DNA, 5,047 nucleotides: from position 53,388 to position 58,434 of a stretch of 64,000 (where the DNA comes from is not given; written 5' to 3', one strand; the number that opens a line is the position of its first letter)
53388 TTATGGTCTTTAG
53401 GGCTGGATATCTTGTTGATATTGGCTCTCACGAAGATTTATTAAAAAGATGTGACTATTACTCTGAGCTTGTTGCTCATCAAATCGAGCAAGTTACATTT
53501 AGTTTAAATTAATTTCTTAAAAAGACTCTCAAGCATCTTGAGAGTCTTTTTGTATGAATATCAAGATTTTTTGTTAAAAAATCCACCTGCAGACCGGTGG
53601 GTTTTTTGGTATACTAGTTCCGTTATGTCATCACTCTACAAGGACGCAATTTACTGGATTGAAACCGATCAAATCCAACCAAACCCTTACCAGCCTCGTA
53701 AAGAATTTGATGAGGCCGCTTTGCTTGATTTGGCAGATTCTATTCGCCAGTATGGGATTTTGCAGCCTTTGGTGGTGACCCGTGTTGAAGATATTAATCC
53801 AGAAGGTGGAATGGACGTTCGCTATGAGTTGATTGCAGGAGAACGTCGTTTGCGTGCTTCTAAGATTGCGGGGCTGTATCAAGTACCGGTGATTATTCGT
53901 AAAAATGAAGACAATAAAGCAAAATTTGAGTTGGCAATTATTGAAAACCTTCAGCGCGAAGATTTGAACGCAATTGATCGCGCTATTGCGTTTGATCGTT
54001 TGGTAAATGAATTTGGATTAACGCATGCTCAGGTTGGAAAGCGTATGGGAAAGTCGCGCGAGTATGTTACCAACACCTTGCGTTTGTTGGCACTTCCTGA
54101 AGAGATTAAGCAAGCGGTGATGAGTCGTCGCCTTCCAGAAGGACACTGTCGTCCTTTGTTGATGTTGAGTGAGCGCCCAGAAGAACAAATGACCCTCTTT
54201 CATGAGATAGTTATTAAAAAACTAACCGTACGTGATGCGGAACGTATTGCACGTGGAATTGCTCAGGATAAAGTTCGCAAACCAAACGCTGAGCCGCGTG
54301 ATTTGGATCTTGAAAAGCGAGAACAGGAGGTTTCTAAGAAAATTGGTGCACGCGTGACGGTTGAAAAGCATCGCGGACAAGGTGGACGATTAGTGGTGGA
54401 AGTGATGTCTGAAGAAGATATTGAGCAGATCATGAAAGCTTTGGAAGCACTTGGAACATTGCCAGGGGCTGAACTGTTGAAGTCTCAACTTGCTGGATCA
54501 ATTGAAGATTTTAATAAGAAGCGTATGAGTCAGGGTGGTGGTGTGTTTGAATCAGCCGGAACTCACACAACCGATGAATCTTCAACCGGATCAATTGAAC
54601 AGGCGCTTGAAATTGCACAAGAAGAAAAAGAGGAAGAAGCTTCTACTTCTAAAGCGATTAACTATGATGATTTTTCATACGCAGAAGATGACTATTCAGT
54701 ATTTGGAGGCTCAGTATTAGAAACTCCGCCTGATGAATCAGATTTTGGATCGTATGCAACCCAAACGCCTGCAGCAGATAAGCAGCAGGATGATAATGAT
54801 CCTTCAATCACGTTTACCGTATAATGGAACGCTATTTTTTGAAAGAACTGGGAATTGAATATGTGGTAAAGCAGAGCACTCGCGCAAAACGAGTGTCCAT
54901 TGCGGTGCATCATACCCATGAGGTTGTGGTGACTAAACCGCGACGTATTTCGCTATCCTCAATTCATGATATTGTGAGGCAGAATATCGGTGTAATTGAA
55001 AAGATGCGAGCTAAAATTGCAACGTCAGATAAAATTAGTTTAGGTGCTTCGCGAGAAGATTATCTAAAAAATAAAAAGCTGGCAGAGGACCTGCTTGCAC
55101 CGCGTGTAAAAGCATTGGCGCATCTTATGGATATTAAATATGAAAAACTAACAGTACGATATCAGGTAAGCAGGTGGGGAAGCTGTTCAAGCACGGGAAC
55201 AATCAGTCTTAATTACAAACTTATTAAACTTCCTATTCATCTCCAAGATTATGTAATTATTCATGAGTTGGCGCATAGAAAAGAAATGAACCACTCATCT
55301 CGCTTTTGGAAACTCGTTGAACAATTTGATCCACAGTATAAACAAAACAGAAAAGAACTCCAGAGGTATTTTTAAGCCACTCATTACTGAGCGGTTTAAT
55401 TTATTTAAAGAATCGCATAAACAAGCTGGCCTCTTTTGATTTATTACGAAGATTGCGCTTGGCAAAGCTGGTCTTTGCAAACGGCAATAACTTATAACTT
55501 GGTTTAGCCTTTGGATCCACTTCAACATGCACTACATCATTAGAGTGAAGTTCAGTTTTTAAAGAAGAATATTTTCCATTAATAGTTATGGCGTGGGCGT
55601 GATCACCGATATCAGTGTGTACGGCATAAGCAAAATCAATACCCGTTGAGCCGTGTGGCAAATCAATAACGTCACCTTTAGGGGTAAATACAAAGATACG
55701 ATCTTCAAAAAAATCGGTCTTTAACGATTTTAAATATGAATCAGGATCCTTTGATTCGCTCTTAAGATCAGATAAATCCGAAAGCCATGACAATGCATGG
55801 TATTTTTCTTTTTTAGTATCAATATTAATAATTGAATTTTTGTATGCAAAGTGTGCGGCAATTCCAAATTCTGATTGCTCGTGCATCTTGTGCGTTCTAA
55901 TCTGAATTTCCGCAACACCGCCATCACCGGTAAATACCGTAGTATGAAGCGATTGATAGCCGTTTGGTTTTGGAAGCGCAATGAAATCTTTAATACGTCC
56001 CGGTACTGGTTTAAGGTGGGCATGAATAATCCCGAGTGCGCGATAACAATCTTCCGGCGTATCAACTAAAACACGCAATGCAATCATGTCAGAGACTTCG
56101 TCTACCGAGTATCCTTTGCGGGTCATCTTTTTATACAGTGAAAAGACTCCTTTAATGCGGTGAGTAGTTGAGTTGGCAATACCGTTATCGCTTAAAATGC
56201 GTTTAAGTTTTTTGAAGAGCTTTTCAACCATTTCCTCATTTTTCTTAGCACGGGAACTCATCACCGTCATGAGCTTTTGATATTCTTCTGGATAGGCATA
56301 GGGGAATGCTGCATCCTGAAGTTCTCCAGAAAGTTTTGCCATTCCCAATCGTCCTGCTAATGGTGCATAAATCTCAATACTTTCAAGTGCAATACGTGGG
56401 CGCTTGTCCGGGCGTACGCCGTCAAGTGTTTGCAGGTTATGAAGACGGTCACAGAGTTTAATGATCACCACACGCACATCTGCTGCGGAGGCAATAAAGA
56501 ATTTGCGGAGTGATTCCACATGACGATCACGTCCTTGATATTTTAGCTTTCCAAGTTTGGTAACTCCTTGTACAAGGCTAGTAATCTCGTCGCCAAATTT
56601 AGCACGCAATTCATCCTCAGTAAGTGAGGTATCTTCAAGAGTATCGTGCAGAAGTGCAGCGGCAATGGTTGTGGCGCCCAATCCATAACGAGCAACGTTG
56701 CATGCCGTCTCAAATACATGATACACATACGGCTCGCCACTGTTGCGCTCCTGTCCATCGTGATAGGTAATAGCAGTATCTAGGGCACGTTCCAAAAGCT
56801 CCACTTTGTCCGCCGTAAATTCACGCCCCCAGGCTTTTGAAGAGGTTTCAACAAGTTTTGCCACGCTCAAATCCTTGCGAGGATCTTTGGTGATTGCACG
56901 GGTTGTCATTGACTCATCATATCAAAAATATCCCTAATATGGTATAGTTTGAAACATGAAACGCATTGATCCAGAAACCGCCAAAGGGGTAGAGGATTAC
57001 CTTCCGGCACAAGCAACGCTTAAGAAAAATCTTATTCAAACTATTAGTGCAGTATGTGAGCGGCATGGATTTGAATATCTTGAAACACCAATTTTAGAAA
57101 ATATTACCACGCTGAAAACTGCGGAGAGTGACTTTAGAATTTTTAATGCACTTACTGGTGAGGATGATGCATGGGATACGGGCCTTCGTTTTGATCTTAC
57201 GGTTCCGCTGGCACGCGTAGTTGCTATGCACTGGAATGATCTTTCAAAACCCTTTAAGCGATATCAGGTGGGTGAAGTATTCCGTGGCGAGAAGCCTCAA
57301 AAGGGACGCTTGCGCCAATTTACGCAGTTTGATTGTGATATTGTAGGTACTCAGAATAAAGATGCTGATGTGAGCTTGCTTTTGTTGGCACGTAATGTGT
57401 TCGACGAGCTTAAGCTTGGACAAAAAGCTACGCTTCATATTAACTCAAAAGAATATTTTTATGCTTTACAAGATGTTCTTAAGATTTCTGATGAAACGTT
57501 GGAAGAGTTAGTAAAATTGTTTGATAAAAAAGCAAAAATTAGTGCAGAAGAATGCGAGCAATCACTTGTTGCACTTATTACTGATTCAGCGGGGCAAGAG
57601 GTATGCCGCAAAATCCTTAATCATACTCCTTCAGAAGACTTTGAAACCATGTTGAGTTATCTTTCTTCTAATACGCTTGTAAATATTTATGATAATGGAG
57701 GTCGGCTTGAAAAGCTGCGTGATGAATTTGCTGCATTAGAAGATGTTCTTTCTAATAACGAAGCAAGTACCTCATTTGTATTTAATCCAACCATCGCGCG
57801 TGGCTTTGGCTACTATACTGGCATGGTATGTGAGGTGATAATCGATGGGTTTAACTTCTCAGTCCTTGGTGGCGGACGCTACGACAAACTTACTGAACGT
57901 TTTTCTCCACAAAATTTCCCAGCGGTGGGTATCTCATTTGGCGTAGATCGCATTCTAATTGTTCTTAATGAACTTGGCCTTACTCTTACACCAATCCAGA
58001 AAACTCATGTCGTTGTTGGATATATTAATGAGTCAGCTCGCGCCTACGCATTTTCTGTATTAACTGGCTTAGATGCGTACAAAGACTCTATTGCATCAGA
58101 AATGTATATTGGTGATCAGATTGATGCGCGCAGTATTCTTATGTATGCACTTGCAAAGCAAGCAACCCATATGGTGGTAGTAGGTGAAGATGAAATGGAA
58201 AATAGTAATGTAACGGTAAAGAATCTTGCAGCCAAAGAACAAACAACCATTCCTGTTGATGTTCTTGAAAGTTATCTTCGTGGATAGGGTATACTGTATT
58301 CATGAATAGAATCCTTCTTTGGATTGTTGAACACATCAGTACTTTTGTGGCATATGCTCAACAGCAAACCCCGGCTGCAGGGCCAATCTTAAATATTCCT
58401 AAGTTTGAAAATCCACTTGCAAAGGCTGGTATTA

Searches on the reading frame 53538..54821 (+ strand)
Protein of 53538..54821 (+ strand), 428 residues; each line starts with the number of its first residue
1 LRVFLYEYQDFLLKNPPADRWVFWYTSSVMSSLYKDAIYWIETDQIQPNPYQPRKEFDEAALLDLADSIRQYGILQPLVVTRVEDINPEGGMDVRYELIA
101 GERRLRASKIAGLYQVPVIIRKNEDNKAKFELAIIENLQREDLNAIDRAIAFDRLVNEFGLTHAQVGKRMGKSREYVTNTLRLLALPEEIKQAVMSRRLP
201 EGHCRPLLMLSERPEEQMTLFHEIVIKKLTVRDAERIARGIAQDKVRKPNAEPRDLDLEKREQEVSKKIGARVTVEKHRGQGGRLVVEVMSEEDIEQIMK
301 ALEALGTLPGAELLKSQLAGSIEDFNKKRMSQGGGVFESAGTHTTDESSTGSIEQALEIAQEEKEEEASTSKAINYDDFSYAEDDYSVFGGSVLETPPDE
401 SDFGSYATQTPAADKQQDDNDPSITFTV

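Call 31: search_protein_families(library=pfam, proteins=[window:53538-54821:+], max_evalue=0.00001)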
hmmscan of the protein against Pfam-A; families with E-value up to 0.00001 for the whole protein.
window:53538-54821:+ (428 aa): 2 families
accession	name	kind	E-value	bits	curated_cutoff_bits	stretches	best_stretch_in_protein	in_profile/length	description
PF17762.8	HTH_ParB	-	1.6e-30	105.7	22.6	1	141-240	1-99/102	ParB HTH domain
PF02195.25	ParB_N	-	6.1e-29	100.4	26.3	1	38-139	3-95/95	ParB N-terminal domain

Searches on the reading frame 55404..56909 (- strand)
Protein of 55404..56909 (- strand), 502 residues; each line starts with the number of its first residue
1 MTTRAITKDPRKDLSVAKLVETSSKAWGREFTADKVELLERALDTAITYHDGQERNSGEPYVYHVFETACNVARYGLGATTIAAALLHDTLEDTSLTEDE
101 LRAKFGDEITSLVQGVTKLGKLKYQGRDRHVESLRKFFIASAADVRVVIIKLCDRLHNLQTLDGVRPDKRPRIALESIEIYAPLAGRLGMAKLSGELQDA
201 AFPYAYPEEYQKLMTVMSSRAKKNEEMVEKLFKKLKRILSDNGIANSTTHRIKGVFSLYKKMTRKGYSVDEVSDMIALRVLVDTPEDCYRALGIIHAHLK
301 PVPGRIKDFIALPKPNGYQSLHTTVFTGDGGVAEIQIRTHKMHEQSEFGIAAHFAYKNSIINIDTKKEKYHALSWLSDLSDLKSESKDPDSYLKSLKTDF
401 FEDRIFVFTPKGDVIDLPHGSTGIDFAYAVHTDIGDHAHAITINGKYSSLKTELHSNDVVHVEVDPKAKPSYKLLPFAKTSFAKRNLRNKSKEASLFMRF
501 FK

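Call 31: search_protein_families(library=pfam, proteins=[window:55404-56909:-], max_evalue=0.00001)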
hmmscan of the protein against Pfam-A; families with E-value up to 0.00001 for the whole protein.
window:55404-56909:- (502 aa): 4 families
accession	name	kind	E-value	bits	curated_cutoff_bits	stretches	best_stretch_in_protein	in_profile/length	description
PF13328.12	HD_4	-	3.8e-41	140.8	27.2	1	42-190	1-155/156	HD domain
PF04607.23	RelA_SpoT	-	3.9e-37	127.4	27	1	250-359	1-111/113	Region found in RelA / SpoT proteins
PF02824.27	TGS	-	6.6e-16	58.5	22.2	1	405-461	1-57/60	TGS domain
PF01966.28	HD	-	5.6e-07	30.3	22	1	61-158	1-115/116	HD domain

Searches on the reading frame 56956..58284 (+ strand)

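Call 31: search_protein_families(library=pfam, proteins=[window:56956-58284:+], max_evalue=0.00001)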
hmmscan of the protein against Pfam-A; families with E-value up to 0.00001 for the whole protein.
window:56956-58284:+ (443 aa): 4 families
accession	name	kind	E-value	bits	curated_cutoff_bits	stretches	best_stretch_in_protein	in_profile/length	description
PF13393.11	tRNA-synt_His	-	3.3e-39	135.4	25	1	11-333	1-308/308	Histidyl-tRNA synthetase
PF00587.30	tRNA-synt_2b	-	9.5e-09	36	29.3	1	96-182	31-125/179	tRNA synthetase class II core domain (G, H, P, S and T)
PF00152.25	tRNA-synt_2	-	7.5e-08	32.2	25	1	20-160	22-151/308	tRNA synthetases class II (D, K and N)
PF03129.25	HGTP_anticodon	-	1.3e-06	28.9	21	1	395-442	45-92/94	Anticodon binding domain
